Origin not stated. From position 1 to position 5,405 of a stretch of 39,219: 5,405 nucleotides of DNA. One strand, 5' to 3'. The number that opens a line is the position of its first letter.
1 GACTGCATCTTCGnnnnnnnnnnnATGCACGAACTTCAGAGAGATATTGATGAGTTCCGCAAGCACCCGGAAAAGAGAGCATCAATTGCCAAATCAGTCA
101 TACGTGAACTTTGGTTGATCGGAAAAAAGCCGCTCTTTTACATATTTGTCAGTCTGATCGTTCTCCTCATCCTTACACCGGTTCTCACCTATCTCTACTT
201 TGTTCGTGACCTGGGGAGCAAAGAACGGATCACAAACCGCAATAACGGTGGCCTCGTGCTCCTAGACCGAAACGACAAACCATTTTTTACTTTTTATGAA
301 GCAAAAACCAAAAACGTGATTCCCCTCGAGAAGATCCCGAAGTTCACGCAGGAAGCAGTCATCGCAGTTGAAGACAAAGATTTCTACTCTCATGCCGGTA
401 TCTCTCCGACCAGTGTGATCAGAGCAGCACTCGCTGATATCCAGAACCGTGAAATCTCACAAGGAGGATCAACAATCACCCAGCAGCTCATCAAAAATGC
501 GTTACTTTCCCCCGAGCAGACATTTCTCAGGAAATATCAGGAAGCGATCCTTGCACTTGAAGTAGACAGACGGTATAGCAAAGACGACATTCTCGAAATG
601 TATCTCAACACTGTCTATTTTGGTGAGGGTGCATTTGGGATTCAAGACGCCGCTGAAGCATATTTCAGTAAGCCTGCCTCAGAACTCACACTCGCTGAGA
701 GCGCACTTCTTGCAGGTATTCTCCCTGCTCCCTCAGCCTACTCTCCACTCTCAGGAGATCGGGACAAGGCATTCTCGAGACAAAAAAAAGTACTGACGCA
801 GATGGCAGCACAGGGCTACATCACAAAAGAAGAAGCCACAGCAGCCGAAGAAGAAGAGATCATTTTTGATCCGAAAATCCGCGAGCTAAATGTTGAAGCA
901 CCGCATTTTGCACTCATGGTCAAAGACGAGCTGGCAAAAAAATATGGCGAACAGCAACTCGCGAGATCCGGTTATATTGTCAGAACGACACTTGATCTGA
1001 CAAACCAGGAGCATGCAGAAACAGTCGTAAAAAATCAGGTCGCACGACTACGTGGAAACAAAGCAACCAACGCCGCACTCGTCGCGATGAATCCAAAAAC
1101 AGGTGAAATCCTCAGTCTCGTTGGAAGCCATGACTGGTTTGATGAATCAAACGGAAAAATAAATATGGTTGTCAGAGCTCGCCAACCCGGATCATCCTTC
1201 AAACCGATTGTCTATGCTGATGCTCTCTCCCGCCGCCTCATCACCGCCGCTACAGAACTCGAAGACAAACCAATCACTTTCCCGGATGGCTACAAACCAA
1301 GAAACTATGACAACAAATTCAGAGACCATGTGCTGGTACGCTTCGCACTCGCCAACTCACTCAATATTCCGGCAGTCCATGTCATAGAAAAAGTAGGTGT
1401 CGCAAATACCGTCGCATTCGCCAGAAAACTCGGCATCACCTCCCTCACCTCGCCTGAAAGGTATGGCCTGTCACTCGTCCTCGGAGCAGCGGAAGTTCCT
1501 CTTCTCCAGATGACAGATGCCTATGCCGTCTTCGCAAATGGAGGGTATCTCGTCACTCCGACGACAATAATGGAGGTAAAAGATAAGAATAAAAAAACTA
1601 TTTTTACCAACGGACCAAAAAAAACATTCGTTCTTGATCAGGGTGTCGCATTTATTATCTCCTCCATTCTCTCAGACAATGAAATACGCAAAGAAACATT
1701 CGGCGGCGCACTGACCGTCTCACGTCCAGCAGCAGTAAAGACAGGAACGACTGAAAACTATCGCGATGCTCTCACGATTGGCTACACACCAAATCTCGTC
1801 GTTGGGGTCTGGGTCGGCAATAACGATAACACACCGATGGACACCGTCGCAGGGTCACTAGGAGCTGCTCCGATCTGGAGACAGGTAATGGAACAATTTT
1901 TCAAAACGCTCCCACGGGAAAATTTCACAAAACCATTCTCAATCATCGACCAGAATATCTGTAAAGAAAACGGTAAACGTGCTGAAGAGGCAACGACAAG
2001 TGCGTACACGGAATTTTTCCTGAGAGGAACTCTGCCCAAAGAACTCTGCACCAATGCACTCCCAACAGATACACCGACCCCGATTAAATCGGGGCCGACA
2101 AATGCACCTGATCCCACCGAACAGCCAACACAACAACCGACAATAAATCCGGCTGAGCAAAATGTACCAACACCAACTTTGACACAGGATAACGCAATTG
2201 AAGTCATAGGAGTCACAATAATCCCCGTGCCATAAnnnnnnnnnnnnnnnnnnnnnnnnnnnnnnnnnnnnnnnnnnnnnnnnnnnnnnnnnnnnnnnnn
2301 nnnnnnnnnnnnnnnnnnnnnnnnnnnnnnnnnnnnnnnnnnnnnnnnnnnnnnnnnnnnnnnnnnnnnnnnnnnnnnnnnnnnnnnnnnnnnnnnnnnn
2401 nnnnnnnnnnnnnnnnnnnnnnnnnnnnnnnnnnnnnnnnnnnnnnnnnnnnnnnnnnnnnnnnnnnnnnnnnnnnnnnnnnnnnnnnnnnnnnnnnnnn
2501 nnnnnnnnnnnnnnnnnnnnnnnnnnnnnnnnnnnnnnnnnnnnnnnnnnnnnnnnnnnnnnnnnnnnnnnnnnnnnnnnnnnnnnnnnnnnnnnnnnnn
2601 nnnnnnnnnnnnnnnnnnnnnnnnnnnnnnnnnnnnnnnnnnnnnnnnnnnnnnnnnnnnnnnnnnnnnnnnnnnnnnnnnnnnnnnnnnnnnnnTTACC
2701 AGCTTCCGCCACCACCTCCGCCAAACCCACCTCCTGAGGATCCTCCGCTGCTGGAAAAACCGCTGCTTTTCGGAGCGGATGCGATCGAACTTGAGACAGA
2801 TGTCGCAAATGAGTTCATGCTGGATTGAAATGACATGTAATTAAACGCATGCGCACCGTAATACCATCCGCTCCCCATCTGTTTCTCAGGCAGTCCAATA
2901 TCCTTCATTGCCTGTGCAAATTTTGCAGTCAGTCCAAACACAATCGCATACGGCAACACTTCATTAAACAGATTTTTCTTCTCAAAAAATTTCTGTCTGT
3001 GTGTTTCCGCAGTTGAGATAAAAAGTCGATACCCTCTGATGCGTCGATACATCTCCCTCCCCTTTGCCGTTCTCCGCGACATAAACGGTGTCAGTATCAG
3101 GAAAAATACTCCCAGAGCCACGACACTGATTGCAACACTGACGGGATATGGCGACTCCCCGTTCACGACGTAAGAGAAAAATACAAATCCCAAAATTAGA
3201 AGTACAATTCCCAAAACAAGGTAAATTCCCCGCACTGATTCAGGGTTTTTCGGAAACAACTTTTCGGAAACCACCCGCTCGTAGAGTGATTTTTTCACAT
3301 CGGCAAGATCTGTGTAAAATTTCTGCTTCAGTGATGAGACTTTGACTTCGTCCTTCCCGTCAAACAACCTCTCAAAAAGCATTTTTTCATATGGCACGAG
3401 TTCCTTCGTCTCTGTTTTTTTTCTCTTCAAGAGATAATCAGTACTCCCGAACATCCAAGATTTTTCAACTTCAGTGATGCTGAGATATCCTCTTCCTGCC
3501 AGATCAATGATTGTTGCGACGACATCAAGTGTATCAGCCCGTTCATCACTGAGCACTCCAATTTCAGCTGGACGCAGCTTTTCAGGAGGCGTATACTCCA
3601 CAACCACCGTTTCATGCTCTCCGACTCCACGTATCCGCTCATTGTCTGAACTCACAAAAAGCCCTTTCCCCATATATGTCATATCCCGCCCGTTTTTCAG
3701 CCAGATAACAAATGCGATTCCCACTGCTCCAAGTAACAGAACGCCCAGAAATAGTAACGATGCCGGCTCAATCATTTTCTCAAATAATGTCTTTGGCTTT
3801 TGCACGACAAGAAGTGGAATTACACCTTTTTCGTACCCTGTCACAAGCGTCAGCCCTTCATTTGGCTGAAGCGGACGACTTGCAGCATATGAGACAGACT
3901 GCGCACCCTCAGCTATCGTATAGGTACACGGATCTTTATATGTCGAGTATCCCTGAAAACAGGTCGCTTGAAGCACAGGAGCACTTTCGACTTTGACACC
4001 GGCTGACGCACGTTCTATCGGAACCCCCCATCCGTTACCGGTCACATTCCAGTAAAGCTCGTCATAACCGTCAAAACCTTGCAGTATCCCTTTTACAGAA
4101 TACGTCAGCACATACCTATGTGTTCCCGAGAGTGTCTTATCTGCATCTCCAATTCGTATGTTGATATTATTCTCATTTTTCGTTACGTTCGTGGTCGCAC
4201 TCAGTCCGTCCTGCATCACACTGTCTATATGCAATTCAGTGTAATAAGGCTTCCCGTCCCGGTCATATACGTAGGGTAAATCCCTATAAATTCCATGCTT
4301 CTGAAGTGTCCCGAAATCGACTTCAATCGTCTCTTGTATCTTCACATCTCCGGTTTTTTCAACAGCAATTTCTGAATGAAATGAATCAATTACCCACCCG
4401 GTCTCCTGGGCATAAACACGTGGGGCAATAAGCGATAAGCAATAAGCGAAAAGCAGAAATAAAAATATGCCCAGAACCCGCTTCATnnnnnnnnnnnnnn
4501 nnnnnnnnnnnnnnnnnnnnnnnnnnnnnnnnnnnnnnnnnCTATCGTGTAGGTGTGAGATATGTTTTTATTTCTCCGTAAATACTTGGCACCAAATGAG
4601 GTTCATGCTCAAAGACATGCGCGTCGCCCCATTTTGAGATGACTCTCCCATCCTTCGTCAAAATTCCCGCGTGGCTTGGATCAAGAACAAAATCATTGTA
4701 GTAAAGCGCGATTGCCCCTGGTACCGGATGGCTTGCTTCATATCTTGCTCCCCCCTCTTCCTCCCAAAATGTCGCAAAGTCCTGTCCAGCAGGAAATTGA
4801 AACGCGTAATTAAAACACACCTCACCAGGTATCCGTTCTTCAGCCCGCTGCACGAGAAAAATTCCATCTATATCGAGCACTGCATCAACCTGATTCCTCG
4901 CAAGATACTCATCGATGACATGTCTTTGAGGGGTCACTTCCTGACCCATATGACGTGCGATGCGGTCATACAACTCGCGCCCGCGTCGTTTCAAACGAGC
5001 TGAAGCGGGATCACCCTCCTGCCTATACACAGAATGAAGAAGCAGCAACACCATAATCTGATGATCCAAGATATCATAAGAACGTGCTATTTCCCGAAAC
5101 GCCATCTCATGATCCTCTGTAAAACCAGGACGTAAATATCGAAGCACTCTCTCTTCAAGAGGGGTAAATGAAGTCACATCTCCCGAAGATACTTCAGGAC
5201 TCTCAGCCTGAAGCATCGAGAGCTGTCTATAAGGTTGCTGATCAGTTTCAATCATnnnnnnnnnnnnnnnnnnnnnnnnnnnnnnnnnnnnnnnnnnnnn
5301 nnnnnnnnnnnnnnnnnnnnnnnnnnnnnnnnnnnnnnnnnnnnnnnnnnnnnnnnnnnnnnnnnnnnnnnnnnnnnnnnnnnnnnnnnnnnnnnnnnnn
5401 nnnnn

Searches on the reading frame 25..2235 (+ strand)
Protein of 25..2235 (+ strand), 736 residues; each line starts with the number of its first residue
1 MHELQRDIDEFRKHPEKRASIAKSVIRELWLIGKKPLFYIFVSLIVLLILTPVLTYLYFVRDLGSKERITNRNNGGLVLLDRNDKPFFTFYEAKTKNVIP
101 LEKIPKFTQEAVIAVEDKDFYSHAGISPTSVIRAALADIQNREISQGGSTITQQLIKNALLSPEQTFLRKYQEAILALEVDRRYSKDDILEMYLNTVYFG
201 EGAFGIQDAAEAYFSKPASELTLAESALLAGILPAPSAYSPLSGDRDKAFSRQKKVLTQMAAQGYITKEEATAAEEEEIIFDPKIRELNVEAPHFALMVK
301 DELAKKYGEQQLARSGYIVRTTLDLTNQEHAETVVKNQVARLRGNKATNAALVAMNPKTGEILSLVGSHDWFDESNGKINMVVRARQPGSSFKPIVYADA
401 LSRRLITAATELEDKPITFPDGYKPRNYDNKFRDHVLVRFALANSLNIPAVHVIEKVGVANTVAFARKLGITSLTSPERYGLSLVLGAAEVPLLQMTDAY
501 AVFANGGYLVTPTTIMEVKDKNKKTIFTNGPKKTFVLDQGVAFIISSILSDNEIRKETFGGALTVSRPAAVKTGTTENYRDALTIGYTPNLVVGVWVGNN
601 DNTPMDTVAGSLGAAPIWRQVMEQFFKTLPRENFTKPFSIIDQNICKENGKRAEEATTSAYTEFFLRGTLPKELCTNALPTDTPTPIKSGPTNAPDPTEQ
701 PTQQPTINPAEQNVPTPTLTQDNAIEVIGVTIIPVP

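Call 40: search_protein_families(library=pfam, proteins=[window:25-2235:+])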
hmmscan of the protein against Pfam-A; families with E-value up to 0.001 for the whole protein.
window:25-2235:+ (736 aa): 2 families
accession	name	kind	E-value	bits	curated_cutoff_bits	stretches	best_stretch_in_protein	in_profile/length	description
PF00912.28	Transgly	-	1.9e-63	213.6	27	1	88-260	6-177/178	Transglycosylase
PF00905.27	Transpeptidase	-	6.9e-22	78.4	22.1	1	351-623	2-299/299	Penicillin binding protein transpeptidase domain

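Call 66: find_encoding_contigs(protein=window:25-2235:+, flank=10000, max_places=4)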
Protein window:25-2235:+ (736 aa): no gene with exactly this product is on record in the collection.

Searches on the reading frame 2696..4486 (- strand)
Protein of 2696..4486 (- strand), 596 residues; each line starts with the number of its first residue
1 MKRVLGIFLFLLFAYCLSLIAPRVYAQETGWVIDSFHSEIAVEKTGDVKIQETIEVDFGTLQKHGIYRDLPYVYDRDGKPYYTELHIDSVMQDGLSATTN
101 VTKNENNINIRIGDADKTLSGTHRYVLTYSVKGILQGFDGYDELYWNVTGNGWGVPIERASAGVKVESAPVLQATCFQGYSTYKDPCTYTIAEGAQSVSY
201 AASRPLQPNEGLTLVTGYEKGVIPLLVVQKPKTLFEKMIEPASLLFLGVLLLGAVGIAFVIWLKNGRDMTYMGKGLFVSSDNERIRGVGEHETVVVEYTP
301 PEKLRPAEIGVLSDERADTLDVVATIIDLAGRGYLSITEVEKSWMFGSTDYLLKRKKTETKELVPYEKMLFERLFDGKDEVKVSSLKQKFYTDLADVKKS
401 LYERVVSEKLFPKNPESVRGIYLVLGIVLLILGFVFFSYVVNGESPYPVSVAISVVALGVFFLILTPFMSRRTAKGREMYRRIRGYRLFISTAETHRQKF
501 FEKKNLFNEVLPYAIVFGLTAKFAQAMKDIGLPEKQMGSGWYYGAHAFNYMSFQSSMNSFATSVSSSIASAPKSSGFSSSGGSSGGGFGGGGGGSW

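Call 40: search_protein_families(library=pfam, proteins=[window:2696-4486:-])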
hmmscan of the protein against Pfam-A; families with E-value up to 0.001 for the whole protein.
window:2696-4486:- (596 aa): 2 families
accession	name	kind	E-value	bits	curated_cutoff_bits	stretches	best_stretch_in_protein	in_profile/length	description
PF20990.2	DUF2207_C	-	1.1e-39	137.1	33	1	297-527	3-247/247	Predicted membrane protein (DUF2207) C-terminal domain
PF09972.14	DUF2207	-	2.7e-26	93.3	24.4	1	33-215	2-169/172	Predicted membrane protein (DUF2207) N-terminal domain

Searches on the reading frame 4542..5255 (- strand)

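Call 40: search_protein_families(library=pfam, proteins=[window:4542-5255:-])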
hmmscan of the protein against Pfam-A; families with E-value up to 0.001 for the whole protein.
window:4542-5255:- (237 aa): 1 family
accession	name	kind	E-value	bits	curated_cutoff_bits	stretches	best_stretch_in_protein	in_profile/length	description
PF24738.1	DUF7689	-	1.5e-05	26.1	22.6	1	164-233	45-117/118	Domain of unknown function (DUF7689)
